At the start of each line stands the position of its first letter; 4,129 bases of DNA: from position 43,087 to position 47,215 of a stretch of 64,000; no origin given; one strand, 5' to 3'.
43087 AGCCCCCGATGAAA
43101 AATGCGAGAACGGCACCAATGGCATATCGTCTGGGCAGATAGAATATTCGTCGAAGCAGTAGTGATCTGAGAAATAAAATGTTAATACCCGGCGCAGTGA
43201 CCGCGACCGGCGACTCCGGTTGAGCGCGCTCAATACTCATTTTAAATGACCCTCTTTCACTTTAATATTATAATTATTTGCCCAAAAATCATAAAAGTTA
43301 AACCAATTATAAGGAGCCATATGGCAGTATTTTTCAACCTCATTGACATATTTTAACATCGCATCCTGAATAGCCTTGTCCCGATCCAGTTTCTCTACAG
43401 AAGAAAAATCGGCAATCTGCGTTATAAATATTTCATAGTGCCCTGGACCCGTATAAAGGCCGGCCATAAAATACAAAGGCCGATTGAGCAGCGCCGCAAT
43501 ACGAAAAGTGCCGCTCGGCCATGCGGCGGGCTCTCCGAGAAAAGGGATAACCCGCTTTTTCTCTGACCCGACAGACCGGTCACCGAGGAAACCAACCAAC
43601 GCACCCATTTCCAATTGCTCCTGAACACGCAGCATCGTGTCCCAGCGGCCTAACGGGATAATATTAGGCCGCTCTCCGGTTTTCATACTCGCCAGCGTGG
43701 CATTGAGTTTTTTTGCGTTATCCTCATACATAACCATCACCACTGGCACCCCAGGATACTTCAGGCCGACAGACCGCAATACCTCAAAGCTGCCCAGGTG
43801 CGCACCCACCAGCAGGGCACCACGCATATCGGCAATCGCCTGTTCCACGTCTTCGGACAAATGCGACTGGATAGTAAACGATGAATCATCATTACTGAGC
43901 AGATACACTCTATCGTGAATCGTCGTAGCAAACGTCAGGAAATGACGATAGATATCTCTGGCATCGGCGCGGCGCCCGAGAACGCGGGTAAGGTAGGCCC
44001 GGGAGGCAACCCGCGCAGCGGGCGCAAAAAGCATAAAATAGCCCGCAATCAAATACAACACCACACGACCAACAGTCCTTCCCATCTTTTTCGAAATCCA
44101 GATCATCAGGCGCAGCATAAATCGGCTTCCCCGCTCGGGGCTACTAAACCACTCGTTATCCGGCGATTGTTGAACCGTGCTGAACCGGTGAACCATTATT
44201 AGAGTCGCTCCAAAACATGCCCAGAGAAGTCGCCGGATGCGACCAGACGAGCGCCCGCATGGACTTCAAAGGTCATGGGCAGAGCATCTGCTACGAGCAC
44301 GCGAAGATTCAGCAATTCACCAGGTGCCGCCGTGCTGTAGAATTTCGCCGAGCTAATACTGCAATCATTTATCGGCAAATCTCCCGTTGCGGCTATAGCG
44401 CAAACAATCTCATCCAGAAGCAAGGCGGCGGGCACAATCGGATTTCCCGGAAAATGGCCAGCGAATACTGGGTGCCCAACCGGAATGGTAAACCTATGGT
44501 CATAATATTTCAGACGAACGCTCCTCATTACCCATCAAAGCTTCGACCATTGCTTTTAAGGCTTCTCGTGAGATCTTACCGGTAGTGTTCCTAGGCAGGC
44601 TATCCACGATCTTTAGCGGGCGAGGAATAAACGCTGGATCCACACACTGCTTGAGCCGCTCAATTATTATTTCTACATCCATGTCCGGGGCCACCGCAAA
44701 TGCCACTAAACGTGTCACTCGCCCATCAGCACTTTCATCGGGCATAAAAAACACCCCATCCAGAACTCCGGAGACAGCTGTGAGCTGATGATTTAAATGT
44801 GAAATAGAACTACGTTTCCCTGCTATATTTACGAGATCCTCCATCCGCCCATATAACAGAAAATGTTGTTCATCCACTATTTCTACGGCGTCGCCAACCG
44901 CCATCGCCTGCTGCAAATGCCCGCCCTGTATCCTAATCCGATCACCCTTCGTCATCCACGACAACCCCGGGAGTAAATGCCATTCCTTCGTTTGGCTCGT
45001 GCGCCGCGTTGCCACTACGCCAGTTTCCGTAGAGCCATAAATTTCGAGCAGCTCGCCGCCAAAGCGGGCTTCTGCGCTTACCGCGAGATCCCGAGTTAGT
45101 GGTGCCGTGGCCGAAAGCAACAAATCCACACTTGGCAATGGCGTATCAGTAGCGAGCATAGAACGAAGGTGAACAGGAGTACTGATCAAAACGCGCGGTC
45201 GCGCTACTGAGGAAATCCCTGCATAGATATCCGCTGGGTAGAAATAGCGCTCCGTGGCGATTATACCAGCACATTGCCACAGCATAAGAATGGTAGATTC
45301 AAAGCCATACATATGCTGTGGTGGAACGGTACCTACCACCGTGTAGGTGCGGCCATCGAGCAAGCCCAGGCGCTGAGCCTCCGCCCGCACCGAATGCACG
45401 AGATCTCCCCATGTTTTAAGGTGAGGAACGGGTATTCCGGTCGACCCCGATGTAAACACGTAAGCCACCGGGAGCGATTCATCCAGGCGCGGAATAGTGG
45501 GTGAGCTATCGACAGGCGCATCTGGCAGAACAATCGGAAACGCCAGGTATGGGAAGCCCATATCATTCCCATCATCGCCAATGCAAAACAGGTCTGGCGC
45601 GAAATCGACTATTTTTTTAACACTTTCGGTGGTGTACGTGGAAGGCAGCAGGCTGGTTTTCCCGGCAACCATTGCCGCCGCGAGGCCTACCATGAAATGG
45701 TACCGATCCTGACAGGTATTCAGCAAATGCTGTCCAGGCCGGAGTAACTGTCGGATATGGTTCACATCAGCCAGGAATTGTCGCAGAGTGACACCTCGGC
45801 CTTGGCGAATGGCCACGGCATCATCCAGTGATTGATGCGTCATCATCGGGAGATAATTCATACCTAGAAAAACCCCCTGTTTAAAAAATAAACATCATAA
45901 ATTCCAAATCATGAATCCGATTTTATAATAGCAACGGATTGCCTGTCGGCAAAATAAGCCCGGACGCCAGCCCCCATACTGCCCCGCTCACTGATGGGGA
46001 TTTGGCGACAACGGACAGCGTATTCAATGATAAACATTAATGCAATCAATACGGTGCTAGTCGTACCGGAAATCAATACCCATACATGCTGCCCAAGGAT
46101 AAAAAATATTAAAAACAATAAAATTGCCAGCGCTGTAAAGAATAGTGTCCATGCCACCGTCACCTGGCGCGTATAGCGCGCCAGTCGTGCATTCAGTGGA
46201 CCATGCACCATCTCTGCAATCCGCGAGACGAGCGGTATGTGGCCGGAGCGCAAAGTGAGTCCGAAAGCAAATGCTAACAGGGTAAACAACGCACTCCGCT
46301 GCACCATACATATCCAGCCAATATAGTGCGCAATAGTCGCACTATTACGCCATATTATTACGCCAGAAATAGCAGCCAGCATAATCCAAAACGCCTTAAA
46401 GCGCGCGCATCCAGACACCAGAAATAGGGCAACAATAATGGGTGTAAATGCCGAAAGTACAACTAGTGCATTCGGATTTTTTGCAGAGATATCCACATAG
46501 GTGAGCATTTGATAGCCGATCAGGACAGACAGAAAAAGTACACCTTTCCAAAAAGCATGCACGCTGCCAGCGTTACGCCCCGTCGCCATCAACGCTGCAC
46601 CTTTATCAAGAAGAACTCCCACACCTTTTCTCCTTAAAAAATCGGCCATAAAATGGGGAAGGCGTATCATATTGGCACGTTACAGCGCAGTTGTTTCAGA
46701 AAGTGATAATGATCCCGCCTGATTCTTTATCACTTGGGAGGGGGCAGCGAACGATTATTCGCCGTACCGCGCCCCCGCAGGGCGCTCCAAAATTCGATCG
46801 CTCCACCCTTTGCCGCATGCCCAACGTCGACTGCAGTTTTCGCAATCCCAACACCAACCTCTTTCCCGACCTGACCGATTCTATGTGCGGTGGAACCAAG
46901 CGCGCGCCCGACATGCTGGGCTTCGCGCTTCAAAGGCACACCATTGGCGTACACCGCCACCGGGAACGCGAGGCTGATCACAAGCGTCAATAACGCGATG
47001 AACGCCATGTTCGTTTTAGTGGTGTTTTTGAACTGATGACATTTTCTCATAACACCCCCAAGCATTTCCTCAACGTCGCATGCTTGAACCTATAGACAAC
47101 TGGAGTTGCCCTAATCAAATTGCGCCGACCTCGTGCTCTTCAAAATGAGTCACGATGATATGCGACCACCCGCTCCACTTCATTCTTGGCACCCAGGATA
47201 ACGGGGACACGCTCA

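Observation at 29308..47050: Apparently intact xanthomonadin/aryl-polyene type II PKS system in a probable acidophile chromosome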

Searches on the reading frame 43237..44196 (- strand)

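Call 4: search_protein_families(library=pfam, proteins=[window:43237-44196:-], max_evalue=0.01)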
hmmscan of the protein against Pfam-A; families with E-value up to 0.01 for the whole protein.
window:43237-44196:- (319 aa): 1 family
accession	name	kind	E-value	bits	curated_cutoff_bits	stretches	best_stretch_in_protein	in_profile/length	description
PF03279.18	Lip_A_acyltrans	-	6.5e-15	55.5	22.3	1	20-302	11-290/295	Bacterial lipid A biosynthesis acyltransferase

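Call 9: search_protein_families(library=ncbifam, proteins=[window:43237-44196:-], max_evalue=0.001)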
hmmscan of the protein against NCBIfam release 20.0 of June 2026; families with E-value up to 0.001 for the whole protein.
window:43237-44196:- (319 aa): 3 families
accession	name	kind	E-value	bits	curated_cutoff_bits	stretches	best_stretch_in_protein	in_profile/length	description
NF006487.0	PRK08905.1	equivalog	7.3e-08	31.8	281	1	31-298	14-266/290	lysophospholipid acyltransferase family protein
NF005120.0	PRK06553.1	equivalog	6.9e-07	28.9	273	1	115-306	122-307/308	lipid A biosynthesis lauroyl acyltransferase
NF005952.0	PRK08025.1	equivalog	0.00039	19.6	517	1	115-241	114-236/306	kdo(2)-lipid IV(A) palmitoleoyltransferase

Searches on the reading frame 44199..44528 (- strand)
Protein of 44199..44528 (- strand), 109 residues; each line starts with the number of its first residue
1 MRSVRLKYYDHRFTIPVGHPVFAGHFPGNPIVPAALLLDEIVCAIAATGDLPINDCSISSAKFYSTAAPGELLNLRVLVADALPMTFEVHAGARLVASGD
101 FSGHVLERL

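Call 4: search_protein_families(library=pfam, proteins=[window:44199-44528:-], max_evalue=0.01)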
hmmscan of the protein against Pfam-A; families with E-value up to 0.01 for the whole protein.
window:44199-44528:- (109 aa): 1 family
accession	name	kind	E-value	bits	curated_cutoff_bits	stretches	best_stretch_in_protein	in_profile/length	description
PF07977.19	FabA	-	5.3e-05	23.3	23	1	14-45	32-63/138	FabA-like domain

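Call 9: search_protein_families(library=ncbifam, proteins=[window:44199-44528:-], max_evalue=0.001)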
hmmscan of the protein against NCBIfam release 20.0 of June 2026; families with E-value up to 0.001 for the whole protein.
window:44199-44528:- (109 aa): 3 families
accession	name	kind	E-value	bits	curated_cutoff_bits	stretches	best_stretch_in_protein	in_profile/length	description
TIGR01750.1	fabZ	equivalog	1.2e-06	28.5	155.15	1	16-94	38-126/141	3-hydroxyacyl-ACP dehydratase FabZ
NF000582.1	PRK00006.1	equivalog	2.4e-06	27.5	113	1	16-91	37-119/137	3-hydroxyacyl-ACP dehydratase FabZ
NF009667.0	PRK13188.1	equivalog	0.00031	19.6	465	1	19-50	360-387/464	bifunctional UDP-3-O-[3-hydroxymyristoyl] N-acetylglucosamine deacetylase/3-hydroxyacyl-ACP dehydratase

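Call 44: search_solved_structures(query=window:44199-44528:-, max_evalue=10, show_alignments=2)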
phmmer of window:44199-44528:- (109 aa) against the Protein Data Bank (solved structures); distinct sequences matched with E-value up to 10: 24.
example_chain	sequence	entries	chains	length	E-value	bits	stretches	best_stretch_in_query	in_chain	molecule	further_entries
6n3p_A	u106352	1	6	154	0.00017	25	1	15-53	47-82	3-hydroxyacyl-[acyl-carrier-protein] dehydratase FabZ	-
4zw0_A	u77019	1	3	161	0.00078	22.9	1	17-76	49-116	3-hydroxyacyl-[acyl-carrier-protein] dehydratase FabZ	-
3d6x_A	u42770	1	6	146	0.0008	22.9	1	15-42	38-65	(3R)-hydroxymyristoyl-[acyl-carrier-protein] dehydratase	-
5bux_A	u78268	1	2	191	0.0012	22.3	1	16-51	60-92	3-hydroxyacyl-[acyl-carrier-protein] dehydratase FabZ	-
5buw_A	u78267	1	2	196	0.0013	22.2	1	16-51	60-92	3-hydroxyacyl-[acyl-carrier-protein] dehydratase FabZ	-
4h4g_A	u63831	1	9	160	0.0014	22.1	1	15-47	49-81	(3R)-hydroxymyristoyl-[acyl-carrier-protein] dehydratase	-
8ayd_AA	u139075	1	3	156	0.0018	21.8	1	18-81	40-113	3-hydroxyacyl-[acyl-carrier-protein] dehydratase FabZ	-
1u1z_A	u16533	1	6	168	0.0027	21.2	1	14-52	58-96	(3R)-hydroxymyristoyl-[acyl carrier protein] dehydratase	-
4i83_A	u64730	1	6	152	0.01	19.3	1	15-67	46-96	3-hydroxyacyl-[acyl-carrier-protein] dehydratase FabZ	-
5buy_A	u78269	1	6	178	0.042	17.3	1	15-52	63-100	3-hydroxyacyl-[acyl-carrier-protein] dehydratase FabZ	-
3esi_A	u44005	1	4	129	0.05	17.1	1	22-78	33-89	uncharacterized protein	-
6ihc_A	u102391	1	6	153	0.074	16.5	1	15-40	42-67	3-hydroxyacyl-[acyl-carrier-protein] dehydratase FabZ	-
3b7j_A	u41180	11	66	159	0.087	16.3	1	16-40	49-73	(3R)-hydroxymyristoyl-acyl carrier protein dehydratase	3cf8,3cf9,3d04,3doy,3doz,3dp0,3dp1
2glv_A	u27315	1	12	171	0.1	16.1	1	16-40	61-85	(3R)-hydroxymyristoyl-acyl carrier protein dehydratase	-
2gll_A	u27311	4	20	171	0.11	16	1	16-40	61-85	(3R)-hydroxymyristoyl-acyl carrier protein dehydratase | 3-hydroxyacyl-[acyl-carrier-protein] dehydratase FabZ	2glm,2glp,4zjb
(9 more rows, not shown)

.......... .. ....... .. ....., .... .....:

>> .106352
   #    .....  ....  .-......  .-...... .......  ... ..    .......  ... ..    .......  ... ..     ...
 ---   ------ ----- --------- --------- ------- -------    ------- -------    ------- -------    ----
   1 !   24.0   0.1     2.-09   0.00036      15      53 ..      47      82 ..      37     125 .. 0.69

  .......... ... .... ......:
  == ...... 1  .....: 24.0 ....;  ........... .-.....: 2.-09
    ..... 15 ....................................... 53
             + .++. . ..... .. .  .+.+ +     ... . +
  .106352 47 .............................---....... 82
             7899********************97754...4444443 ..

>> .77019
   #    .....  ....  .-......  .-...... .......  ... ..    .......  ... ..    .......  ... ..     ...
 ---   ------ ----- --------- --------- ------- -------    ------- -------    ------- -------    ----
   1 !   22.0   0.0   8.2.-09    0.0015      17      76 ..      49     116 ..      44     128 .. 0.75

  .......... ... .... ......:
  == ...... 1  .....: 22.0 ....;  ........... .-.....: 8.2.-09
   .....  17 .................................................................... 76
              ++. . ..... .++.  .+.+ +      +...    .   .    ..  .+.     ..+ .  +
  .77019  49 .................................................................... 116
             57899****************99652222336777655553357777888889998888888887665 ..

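Call 53: search_protein_families(library=pfam, proteins=[window:44199-44528:-], max_evalue=10)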
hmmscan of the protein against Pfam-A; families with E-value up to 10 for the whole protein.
window:44199-44528:- (109 aa): 1 family
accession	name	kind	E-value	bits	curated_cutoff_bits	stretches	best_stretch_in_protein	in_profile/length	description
PF07977.19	FabA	-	5.3e-05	23.3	23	1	14-45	32-63/138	FabA-like domain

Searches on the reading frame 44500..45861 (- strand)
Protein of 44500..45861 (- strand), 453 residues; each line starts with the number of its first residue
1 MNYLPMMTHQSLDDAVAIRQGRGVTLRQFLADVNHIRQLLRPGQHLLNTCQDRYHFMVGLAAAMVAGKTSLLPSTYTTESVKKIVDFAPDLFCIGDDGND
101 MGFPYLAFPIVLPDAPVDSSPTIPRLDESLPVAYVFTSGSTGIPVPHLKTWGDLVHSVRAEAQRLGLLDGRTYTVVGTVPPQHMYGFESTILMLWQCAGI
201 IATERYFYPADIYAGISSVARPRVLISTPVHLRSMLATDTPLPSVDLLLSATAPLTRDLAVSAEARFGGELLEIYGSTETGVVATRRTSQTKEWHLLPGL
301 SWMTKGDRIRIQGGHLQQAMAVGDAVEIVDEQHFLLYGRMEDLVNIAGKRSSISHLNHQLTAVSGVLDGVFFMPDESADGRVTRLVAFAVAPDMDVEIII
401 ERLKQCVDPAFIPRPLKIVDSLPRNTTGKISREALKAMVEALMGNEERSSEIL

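Call 4: search_protein_families(library=pfam, proteins=[window:44500-45861:-], max_evalue=0.01)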
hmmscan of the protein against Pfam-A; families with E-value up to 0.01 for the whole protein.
window:44500-45861:- (453 aa): 2 families
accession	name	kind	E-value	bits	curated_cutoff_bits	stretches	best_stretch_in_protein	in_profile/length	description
PF00501.34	AMP-binding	-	1.6e-17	63.8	29.9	1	44-311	47-355/384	AMP-binding enzyme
PF13193.12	AMP-binding_C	-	0.0071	17.7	24.5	0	380-429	26-76/76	AMP-binding enzyme C-terminal domain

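Call 9: search_protein_families(library=ncbifam, proteins=[window:44500-45861:-], max_evalue=0.001)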
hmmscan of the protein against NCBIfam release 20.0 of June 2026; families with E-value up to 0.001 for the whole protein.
window:44500-45861:- (453 aa): 56 families (the best 25 are shown)
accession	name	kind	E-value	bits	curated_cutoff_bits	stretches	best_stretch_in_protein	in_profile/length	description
TIGR02372.1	4_coum_CoA_lig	equivalog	1.3e-30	106.4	334.7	1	136-430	102-385/386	4-coumarate--CoA ligase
NF004837.0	PRK06187.1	subfamily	3e-23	81.9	476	2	122-292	163-335/531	long-chain-fatty-acid--CoA ligase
NF005877.1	PRK07824.1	equivalog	1.2e-14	54.1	345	1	134-437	47-360/362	o-succinylbenzoate--CoA ligase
NF004511.1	PRK05852.1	equivalog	3.3e-13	49.1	650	1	323-437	387-502/505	FadD7 family fatty acid--CoA ligase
NF053567.1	HBDA_AROS1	equivalog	1.4e-12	46.8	1000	1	321-441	397-521/523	3-hydroxybenzoate--CoA ligase HbdA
NF009922.0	PRK13383.1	equivalog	2.8e-12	46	987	1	320-440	401-523/528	acyl-CoA synthetase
TIGR03098.1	ligase_PEP_1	hypoth_equivalog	6.9e-12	44.6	592.35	1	319-437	397-516/517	acyl-CoA ligase (AMP-forming), exosortase A system-associated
NF005702.0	PRK07514.1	subfamily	1.3e-11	43.5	558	1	322-441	382-502/506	malonyl-CoA synthase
TIGR02262.1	benz_CoA_lig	subfamily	3.2e-11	42.6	375.25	1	322-436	388-506/508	benzoate-CoA ligase family protein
TIGR01733.1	AA-adenyl-dom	subfamily_domain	5e-11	42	317.4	1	43-290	25-284/409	amino acid adenylation domain-containing protein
NF004758.0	PRK06087.1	equivalog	9.4e-11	40.8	736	2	323-445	416-541/548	medium-chain fatty-acid--CoA ligase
NF004114.0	PRK05605.1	equivalog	1.7e-10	39.8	766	2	132-284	224-379/575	long-chain-fatty-acid--CoA ligase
NF009071.0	PRK12406.1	subfamily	2.2e-10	39.6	701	1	319-437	381-500/510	acyl-CoA synthetase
NF006167.0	PRK08308.1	equivalog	2.4e-10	39.8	513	1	132-436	104-408/414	acyl-CoA synthetase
TIGR03208.1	cyc_hxne_CoA_lg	equivalog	5.4e-10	38.6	792.3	1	133-292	199-359/538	cyclohexanecarboxylate-CoA ligase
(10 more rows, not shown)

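Call 45: search_solved_structures(query=window:44500-45861:-, max_evalue=0.00001, show_alignments=0)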
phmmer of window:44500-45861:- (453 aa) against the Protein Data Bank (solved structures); distinct sequences matched with E-value up to 0.00001: 25.
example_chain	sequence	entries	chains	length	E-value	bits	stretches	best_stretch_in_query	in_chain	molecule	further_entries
1t5d_X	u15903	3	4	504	2.2e-10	43.1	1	117-329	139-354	4-chlorobenzoyl CoA ligase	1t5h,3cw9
3cw8_X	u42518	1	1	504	3e-10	42.7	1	117-329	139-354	4-chlorobenzoyl CoA ligase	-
3dlp_X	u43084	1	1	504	5.7e-10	41.7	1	117-329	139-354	4-Chlorobenzoate CoA Ligase/Synthetase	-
2qvz_X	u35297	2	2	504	1.1e-09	40.8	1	117-329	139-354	4-Chlorobenzoate CoA Ligase/Synthetase | 4-Chlorobenzoate CoA Ligase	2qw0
2qvx_X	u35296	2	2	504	2.8e-09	39.4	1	117-329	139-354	4-Chlorobenzoate CoA Ligase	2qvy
5bsm_A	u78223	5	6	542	1.8e-08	36.8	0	129-286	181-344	4-coumarate--CoA ligase 2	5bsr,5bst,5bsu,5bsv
5bsw_A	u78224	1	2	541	2.5e-08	36.3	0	129-285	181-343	4-coumarate--CoA ligase 2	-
5u95_A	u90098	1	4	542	5.1e-08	35.3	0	129-286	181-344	4-coumarate--CoA ligase 2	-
4fuq_A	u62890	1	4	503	1.2e-07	34.1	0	322-437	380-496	Malonyl CoA synthetase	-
5wm2_A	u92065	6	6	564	1.2e-07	34.1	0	322-440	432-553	Salicylate-AMP ligase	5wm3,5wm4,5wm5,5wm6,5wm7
4gxq_A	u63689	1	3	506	2.6e-07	33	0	322-437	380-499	Malonyl CoA synthetase, Benzoate-CoA ligase Chimeric protein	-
8aff_A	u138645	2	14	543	3.2e-07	32.6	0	328-436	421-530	Oxalate--CoA ligase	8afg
1md9_A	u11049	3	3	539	5.2e-07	32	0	322-439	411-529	2,3-dihydroxybenzoate-AMP ligase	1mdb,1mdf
4fut_A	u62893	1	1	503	8e-07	31.3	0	322-437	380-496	Malonyl CoA synthetase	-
3tsy_A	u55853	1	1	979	8.1e-07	31.3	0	91-287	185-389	Fusion Protein 4-coumarate--CoA ligase 1, Resveratrol synthase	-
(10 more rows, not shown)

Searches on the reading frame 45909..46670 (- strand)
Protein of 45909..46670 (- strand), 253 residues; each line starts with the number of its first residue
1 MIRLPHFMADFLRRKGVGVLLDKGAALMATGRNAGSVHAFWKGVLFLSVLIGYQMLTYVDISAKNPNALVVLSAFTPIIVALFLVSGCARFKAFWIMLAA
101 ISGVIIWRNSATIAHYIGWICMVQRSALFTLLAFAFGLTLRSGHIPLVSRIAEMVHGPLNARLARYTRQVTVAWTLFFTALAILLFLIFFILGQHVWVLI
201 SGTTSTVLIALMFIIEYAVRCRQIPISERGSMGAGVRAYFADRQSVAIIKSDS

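Call 4: search_protein_families(library=pfam, proteins=[window:45909-46670:-], max_evalue=0.01)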
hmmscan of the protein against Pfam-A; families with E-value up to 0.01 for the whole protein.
window:45909-46670:- (253 aa): 0 families

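Call 9: search_protein_families(library=ncbifam, proteins=[window:45909-46670:-], max_evalue=0.001)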
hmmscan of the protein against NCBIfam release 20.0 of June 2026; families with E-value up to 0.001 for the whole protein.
window:45909-46670:- (253 aa): 0 families

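Call 53: search_protein_families(library=pfam, proteins=[window:45909-46670:-], max_evalue=10)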
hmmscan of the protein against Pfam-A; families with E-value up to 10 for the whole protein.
window:45909-46670:- (253 aa): 1 family
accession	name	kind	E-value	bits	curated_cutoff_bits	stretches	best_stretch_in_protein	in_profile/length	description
PF19483.4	DUF6019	-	0.075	13.6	23.6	1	201-220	9-28/63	Family of unknown function (DUF6019)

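Call 73: search_protein_families(library=ncbifam, proteins=[window:45909-46670:-], max_evalue=0.01)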
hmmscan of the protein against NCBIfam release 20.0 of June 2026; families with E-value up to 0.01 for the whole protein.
window:45909-46670:- (253 aa): 0 families

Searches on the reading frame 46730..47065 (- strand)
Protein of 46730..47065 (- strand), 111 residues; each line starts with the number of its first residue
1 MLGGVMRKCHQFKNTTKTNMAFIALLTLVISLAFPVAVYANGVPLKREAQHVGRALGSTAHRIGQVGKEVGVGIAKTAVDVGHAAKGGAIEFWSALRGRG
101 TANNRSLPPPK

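Call 4: search_protein_families(library=pfam, proteins=[window:46730-47065:-], max_evalue=0.01)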
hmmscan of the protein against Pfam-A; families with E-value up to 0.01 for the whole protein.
window:46730-47065:- (111 aa): 0 families

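Call 9: search_protein_families(library=ncbifam, proteins=[window:46730-47065:-], max_evalue=0.001)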
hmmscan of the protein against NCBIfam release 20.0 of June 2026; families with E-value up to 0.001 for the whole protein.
window:46730-47065:- (111 aa): 0 families

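Call 53: search_protein_families(library=pfam, proteins=[window:46730-47065:-], max_evalue=10)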
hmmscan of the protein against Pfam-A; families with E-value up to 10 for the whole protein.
window:46730-47065:- (111 aa): 1 family
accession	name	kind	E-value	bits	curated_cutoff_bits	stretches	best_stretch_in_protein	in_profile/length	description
PF03601.19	Cons_hypoth698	-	0.056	12.8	24.5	1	14-76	141-202/304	Conserved hypothetical protein 698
